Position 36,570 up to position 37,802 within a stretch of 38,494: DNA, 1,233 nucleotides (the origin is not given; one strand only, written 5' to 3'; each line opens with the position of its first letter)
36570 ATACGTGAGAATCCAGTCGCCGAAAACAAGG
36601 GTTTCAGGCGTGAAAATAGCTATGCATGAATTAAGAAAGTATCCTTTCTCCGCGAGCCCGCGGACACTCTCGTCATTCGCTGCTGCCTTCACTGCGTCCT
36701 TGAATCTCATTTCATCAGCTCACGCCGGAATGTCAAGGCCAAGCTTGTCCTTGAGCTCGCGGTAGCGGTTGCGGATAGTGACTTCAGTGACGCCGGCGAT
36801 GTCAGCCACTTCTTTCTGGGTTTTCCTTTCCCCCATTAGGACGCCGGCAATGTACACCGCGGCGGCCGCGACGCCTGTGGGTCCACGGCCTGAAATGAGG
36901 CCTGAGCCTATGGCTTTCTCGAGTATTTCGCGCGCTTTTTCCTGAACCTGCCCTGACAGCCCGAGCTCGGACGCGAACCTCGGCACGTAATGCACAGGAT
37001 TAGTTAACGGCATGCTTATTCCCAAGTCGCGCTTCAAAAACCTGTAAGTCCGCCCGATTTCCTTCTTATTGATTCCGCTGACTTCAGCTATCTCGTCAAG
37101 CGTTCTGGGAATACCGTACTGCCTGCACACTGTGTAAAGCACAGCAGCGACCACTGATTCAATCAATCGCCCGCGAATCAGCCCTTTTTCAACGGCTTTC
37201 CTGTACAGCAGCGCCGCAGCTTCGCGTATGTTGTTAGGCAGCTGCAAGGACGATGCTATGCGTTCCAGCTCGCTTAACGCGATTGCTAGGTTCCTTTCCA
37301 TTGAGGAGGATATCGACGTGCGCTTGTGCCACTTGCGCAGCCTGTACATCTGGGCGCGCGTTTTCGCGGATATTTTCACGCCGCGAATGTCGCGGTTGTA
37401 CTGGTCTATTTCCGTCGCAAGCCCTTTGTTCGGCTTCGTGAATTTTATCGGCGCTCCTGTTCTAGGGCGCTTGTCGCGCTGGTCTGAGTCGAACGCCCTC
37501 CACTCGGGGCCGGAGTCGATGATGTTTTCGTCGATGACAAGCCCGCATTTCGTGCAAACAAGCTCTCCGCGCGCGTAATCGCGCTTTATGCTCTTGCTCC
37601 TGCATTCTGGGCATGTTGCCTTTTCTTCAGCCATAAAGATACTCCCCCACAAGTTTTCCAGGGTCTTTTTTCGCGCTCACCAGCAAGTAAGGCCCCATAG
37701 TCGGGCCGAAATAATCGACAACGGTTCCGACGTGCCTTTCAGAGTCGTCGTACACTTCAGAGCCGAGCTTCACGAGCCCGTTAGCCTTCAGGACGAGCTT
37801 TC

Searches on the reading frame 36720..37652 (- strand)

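Call 42: search_protein_families(library=pfam, max_evalue=0.001, proteins=[window:36720-37652:-])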
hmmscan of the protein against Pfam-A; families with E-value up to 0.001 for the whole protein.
window:36720-37652:- (310 aa): 4 families
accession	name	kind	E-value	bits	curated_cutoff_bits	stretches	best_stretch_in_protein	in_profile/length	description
PF00382.24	TFIIB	-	7.8e-47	157.7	23.6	2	213-302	2-91/92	Transcription factor TFIIB repeat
PF08271.17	Zn_Ribbon_TF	-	2.1e-20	72.4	29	1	13-54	2-43/43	TFIIB zinc-binding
PF04545.22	Sigma70_r4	-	1.9e-05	24.5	24.1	0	274-299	18-43/50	Sigma-70, region 4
PF22109.2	Zn_ribbon_tTFIIB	-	0.00065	20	28.6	0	13-40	11-39/40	Transcription factor IIB, zinc ribbon, Trypanosome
